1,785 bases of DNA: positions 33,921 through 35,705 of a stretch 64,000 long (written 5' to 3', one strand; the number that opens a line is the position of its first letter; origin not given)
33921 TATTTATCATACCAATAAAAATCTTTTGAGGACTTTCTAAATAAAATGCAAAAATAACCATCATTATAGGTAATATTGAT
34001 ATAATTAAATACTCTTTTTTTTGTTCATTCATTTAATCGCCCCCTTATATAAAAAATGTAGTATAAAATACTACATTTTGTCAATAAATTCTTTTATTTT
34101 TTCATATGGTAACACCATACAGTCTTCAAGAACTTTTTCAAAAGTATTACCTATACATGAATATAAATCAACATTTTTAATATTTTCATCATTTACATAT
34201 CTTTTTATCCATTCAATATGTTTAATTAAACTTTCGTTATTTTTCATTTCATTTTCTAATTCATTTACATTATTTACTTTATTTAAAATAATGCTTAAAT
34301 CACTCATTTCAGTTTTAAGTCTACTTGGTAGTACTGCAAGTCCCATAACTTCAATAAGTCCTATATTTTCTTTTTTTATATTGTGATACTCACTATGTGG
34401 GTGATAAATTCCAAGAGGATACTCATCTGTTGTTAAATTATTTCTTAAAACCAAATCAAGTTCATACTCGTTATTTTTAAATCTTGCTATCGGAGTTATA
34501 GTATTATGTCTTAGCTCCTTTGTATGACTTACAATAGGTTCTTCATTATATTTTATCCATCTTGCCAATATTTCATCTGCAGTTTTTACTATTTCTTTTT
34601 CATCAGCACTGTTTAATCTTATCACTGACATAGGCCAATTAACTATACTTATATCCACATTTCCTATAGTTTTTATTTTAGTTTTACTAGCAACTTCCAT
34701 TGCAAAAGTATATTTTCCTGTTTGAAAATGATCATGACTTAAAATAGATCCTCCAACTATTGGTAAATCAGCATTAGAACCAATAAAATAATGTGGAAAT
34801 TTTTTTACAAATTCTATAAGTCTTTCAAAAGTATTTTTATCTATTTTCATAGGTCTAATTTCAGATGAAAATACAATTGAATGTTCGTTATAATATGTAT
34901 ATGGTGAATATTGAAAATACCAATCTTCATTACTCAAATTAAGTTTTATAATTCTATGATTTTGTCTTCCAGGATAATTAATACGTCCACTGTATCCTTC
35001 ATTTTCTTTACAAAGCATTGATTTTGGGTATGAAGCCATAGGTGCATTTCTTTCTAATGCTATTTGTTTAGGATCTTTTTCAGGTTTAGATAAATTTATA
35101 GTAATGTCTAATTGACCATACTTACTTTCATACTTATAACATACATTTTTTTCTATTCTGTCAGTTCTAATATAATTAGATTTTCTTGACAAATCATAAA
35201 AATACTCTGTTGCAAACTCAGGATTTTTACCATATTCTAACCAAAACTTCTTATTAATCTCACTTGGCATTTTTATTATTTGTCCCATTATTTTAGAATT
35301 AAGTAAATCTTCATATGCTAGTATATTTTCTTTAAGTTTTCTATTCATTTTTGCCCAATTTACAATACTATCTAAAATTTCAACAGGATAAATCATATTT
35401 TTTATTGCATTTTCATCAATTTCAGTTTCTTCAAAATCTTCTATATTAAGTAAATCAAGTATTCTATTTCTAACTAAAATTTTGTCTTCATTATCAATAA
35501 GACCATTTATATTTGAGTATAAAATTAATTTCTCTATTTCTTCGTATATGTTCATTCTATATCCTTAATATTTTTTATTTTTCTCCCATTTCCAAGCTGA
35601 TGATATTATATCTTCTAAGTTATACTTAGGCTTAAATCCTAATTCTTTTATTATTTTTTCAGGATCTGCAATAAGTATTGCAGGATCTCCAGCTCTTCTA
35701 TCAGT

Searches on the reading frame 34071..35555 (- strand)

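Call 64: search_protein_families(library=pfam, proteins=[window:34071-35555:-], max_evalue=0.00001)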
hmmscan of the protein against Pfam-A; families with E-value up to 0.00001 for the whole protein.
window:34071-35555:- (494 aa): 2 families
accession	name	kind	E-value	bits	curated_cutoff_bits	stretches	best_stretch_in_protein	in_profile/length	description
PF01087.27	GalP_UDP_transf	-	1.1e-34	120.9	22.1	1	20-235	3-184/184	Galactose-1-phosphate uridyl transferase, N-terminal domain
PF02744.22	GalP_UDP_tr_C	-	2.6e-21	76.5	29.2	1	251-420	3-148/165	Galactose-1-phosphate uridyl transferase, C-terminal domain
